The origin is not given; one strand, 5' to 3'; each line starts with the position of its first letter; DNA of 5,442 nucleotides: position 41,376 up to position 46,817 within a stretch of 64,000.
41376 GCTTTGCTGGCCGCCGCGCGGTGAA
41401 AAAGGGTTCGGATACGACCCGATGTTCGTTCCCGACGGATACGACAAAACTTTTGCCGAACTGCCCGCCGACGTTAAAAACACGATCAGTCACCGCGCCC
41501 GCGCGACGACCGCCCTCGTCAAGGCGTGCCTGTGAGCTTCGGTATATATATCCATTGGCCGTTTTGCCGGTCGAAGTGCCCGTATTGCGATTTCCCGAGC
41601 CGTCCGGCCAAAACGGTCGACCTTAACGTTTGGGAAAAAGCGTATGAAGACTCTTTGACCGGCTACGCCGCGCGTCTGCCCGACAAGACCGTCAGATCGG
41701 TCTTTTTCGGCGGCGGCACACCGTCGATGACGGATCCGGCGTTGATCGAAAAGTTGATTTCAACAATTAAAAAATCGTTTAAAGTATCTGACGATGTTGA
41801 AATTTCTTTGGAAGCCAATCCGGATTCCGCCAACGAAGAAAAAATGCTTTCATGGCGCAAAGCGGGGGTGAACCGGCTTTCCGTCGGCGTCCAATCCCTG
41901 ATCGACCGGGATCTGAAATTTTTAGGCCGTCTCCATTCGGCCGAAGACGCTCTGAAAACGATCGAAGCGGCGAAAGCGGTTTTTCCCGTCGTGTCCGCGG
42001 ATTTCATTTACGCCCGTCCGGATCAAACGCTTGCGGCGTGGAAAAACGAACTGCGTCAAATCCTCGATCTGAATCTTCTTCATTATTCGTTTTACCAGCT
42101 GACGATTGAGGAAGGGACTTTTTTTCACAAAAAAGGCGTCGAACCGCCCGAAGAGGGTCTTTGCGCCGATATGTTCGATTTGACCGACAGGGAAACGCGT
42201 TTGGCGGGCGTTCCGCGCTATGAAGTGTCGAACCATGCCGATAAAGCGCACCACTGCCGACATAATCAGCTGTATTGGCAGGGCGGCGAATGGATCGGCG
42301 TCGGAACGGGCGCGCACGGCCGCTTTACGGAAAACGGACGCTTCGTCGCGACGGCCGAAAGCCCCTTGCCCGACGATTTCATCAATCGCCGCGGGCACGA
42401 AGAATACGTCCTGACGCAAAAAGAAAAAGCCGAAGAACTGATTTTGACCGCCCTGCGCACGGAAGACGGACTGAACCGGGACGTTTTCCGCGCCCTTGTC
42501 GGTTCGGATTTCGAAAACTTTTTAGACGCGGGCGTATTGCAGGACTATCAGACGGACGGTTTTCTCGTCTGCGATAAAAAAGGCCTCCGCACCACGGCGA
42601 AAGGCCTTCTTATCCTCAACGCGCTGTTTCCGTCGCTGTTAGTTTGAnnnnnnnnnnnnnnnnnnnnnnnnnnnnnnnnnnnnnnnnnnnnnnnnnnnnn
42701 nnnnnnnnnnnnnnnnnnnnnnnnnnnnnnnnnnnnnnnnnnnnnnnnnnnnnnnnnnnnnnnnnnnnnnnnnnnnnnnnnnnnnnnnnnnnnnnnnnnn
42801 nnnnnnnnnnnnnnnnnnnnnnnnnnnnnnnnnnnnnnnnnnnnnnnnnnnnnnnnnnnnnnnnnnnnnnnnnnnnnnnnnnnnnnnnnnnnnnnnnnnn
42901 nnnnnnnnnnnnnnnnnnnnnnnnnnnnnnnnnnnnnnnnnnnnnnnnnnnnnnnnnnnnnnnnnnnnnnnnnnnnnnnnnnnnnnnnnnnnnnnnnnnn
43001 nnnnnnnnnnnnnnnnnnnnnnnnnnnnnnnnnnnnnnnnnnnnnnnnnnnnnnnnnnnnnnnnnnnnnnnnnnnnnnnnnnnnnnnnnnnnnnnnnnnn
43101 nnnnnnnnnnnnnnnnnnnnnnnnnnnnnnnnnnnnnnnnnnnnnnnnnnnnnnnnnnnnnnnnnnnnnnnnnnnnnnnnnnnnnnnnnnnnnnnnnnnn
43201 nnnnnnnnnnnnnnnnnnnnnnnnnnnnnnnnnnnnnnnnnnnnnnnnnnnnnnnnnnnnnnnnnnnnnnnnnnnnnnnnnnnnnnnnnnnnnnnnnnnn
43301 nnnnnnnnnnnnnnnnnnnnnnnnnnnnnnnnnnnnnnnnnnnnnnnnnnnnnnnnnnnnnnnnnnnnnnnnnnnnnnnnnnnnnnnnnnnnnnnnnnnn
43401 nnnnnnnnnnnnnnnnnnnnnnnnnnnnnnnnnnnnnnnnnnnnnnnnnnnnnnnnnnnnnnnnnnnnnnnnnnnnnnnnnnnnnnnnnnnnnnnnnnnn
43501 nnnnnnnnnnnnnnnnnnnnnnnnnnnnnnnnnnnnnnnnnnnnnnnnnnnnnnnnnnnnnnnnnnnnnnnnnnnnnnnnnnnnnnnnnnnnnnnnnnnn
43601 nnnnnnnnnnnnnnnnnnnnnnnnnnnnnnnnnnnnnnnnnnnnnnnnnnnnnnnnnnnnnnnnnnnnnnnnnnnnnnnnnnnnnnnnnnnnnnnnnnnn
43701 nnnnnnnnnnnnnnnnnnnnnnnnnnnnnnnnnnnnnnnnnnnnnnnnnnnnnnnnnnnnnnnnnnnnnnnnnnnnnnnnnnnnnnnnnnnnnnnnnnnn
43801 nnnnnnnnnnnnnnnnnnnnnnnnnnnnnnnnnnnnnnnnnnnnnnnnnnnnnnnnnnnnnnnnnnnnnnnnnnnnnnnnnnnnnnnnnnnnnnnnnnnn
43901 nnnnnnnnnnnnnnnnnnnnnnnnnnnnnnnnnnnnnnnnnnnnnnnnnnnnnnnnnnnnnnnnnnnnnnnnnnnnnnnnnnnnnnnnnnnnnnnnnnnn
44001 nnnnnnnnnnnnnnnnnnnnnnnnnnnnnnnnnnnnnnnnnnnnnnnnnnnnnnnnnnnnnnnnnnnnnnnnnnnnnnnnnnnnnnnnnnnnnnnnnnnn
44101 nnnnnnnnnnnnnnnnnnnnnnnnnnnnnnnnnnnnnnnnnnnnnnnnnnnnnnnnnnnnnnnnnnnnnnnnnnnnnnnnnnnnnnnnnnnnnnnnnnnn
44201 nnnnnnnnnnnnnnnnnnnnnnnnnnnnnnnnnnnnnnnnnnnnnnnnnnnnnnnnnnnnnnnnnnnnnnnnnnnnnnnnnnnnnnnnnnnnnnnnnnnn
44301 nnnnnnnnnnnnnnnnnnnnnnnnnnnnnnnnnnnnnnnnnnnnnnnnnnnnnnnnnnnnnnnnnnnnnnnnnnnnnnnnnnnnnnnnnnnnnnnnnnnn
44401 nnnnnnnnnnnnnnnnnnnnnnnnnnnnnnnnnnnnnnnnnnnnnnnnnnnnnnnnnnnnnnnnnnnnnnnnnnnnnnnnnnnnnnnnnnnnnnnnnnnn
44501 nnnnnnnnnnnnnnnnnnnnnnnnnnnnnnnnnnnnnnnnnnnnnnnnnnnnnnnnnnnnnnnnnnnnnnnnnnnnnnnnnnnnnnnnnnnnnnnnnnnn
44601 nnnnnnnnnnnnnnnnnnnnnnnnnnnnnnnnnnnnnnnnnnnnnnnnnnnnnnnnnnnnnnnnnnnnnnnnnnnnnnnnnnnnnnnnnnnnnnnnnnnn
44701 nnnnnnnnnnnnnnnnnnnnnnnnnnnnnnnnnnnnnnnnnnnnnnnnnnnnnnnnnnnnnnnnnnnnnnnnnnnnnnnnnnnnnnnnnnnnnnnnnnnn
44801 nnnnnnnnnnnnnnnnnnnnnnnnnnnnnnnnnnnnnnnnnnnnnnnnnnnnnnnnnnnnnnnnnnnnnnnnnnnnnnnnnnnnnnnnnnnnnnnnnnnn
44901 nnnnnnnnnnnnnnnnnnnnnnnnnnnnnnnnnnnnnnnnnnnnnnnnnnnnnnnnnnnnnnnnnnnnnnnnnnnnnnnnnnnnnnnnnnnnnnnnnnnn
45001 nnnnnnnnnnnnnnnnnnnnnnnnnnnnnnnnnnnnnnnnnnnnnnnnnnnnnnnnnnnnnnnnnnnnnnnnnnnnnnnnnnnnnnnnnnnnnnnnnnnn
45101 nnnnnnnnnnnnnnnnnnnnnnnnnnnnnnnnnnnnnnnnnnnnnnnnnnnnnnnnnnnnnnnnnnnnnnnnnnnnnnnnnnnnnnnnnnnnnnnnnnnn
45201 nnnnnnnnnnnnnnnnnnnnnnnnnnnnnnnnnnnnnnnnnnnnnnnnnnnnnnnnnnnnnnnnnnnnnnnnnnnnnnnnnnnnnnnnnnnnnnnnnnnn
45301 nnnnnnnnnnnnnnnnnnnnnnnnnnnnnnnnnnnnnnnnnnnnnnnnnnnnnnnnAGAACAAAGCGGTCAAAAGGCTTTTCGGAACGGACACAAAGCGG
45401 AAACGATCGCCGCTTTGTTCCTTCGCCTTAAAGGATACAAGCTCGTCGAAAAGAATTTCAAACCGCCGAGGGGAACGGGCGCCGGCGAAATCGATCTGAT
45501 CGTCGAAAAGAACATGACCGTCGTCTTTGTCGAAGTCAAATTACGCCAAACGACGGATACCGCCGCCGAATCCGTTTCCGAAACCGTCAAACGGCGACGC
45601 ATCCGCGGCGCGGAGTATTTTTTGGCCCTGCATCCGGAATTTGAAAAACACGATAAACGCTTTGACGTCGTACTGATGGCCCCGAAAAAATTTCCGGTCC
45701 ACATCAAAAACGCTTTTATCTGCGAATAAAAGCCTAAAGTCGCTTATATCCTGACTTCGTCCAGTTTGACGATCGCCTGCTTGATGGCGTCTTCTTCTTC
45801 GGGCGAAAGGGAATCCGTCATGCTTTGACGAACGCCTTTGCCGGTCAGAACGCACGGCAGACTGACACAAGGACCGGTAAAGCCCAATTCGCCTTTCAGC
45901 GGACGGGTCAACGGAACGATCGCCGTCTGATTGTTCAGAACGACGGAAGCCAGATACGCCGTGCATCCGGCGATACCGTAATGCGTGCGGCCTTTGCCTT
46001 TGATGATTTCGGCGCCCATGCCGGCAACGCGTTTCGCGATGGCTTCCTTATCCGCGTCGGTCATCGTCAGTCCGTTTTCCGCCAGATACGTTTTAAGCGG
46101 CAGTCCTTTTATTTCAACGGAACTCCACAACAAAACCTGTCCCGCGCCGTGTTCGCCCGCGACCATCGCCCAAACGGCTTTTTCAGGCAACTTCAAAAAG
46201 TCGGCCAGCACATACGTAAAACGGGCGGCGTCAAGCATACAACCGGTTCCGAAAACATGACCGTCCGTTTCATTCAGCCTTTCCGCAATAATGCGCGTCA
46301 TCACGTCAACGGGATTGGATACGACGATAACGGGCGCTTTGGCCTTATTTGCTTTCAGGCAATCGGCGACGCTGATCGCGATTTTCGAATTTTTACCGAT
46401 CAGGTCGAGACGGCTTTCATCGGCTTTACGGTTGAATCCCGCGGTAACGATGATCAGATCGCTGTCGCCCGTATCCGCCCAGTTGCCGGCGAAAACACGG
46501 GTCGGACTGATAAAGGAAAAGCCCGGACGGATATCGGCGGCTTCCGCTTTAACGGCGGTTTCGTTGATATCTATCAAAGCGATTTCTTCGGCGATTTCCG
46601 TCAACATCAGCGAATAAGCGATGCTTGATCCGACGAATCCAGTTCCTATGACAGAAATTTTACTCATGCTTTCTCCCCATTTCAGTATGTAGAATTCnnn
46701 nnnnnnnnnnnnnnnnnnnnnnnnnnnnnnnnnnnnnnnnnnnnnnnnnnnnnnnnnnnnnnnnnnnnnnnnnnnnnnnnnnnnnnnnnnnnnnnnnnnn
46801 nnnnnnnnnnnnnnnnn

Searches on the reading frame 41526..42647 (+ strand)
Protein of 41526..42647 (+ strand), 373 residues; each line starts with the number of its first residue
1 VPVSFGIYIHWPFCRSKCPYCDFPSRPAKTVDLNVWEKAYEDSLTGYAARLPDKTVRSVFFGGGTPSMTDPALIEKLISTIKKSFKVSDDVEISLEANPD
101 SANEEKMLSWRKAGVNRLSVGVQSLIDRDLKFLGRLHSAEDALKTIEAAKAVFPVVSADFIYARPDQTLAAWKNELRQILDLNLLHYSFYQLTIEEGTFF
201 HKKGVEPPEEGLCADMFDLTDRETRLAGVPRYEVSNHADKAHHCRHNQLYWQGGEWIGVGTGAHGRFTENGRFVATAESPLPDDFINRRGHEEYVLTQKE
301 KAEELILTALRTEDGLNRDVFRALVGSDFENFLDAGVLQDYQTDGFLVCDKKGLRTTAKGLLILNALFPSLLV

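Call 41: search_protein_families(library=pfam, proteins=[window:41526-42647:+], max_evalue=0.0001)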
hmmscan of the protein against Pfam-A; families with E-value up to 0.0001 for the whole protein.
window:41526-42647:+ (373 aa): 2 families
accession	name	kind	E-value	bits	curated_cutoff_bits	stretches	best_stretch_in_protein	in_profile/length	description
PF04055.27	Radical_SAM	-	6.2e-22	79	29.5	1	8-174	1-161/166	Radical SAM superfamily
PF06969.22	HemN_C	-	5.9e-12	45.9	24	1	296-362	1-66/67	HemN C-terminal domain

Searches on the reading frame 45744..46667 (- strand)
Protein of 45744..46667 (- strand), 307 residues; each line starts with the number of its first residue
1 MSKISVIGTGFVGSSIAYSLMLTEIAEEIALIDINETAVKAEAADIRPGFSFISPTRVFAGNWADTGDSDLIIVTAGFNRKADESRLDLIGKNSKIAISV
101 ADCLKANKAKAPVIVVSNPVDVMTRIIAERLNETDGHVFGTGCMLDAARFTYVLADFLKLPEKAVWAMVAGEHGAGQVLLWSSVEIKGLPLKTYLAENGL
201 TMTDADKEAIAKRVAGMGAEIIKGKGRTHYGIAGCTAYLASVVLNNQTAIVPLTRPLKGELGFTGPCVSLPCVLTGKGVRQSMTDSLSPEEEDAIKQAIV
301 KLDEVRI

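Call 41: search_protein_families(library=pfam, proteins=[window:45744-46667:-], max_evalue=0.0001)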
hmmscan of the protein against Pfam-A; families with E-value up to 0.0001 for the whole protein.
window:45744-46667:- (307 aa): 3 families
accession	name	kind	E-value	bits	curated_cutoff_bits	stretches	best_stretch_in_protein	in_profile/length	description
PF00056.29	Ldh_1_N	-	3.2e-31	108.7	27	1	3-139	2-140/141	lactate/malate dehydrogenase, NAD binding domain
PF02866.23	Ldh_1_C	-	1.9e-20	74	22.6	1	145-302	3-163/174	lactate/malate dehydrogenase, alpha/beta C-terminal domain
PF03721.20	UDPG_MGDP_dh_N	-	1.3e-05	25.3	27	0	3-41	2-38/187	UDP-glucose/GDP-mannose dehydrogenase family, NAD binding domain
